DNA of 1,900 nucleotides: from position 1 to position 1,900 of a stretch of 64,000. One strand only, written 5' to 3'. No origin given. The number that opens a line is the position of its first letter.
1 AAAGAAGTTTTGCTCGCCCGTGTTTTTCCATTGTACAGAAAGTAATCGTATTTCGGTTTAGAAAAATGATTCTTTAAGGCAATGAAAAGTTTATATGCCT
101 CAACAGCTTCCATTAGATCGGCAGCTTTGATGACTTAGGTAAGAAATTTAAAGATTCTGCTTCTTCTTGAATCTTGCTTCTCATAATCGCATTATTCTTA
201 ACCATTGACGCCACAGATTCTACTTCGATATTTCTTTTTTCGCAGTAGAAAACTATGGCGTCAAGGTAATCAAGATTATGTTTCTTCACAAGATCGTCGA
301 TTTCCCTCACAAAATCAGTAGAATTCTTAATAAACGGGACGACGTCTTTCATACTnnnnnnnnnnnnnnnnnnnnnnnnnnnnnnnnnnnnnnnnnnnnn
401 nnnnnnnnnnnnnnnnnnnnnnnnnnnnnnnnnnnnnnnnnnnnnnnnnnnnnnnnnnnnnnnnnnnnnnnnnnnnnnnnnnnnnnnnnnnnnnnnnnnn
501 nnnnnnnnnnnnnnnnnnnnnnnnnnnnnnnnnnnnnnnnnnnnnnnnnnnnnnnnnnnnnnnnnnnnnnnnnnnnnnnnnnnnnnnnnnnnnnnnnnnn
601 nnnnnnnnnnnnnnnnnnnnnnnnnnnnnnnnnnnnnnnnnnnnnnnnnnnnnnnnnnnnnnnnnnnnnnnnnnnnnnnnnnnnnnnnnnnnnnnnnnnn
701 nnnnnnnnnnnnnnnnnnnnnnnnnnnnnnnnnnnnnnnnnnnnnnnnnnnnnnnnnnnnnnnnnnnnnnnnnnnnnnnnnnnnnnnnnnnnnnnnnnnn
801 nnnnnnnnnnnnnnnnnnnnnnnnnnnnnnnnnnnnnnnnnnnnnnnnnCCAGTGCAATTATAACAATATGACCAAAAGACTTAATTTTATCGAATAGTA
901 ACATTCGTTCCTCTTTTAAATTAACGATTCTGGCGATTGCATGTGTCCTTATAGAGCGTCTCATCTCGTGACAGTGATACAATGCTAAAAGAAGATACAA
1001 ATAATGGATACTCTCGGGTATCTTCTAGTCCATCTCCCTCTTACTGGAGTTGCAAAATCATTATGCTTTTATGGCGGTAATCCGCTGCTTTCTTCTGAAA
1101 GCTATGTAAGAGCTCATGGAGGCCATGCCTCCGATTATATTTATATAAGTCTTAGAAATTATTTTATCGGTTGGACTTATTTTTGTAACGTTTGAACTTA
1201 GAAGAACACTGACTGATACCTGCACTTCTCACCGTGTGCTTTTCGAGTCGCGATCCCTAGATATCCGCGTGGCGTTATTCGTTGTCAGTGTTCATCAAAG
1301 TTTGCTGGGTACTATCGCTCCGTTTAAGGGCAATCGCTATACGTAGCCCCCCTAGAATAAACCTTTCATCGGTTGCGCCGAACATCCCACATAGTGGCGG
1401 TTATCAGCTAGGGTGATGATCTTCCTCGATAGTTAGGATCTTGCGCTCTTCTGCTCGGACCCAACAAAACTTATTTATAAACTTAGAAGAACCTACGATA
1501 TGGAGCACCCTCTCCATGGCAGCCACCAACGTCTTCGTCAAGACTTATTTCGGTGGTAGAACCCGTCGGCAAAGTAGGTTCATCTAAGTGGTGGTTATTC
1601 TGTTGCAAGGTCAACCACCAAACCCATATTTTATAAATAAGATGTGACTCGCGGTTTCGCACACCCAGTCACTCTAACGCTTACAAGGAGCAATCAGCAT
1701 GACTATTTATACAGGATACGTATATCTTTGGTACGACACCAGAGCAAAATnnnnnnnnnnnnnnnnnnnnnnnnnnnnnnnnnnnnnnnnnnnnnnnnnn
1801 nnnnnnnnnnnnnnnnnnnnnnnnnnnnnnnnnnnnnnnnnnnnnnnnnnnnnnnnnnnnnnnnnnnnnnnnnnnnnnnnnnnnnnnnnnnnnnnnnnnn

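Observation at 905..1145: Homologous 240-280 nt structured leader in front of both SleB-like cell-wall hydrolase genes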

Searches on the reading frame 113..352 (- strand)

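Call 14: search_protein_families(library=pfam, proteins=[window:113-352:-])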
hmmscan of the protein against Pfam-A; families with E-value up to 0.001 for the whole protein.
window:113-352:- (79 aa): 1 family
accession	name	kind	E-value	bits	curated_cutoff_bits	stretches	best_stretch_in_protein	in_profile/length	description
PF16805.11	Trans_coact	-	1.3e-17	63.8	25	1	10-75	4-70/73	Phage late-transcription coactivator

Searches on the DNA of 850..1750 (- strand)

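Call 8: search_dna_similar(query=window:880-1160:-, collection=phages, mode=distant, max_rows=40)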
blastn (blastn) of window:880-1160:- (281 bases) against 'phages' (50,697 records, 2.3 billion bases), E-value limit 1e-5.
No match.

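Call 15: search_rna_families(source=window, start=850, end=1750, threshold=evalue, max_evalue=10, show_alignments=3)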
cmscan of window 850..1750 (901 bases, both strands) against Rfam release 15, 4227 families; matches with E-value up to 10: 3.
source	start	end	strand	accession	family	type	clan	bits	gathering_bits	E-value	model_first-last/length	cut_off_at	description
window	862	953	+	RF00473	snosnR54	Gene; snRNA; snoRNA; CD-box;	CL00065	18.5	50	9.6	1-87/87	no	Small nucleolar RNA snR54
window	1116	1156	+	RF00200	snoZ199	Gene; snRNA; snoRNA; CD-box;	-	17.7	47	6.4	36-79/84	no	Small nucleolar RNA Z199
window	1587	1750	-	RF01849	alpha_tmRNA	Gene;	CL00001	10.1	50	0.86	185-355/355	5'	Alphaproteobacteria transfer-messenger RNA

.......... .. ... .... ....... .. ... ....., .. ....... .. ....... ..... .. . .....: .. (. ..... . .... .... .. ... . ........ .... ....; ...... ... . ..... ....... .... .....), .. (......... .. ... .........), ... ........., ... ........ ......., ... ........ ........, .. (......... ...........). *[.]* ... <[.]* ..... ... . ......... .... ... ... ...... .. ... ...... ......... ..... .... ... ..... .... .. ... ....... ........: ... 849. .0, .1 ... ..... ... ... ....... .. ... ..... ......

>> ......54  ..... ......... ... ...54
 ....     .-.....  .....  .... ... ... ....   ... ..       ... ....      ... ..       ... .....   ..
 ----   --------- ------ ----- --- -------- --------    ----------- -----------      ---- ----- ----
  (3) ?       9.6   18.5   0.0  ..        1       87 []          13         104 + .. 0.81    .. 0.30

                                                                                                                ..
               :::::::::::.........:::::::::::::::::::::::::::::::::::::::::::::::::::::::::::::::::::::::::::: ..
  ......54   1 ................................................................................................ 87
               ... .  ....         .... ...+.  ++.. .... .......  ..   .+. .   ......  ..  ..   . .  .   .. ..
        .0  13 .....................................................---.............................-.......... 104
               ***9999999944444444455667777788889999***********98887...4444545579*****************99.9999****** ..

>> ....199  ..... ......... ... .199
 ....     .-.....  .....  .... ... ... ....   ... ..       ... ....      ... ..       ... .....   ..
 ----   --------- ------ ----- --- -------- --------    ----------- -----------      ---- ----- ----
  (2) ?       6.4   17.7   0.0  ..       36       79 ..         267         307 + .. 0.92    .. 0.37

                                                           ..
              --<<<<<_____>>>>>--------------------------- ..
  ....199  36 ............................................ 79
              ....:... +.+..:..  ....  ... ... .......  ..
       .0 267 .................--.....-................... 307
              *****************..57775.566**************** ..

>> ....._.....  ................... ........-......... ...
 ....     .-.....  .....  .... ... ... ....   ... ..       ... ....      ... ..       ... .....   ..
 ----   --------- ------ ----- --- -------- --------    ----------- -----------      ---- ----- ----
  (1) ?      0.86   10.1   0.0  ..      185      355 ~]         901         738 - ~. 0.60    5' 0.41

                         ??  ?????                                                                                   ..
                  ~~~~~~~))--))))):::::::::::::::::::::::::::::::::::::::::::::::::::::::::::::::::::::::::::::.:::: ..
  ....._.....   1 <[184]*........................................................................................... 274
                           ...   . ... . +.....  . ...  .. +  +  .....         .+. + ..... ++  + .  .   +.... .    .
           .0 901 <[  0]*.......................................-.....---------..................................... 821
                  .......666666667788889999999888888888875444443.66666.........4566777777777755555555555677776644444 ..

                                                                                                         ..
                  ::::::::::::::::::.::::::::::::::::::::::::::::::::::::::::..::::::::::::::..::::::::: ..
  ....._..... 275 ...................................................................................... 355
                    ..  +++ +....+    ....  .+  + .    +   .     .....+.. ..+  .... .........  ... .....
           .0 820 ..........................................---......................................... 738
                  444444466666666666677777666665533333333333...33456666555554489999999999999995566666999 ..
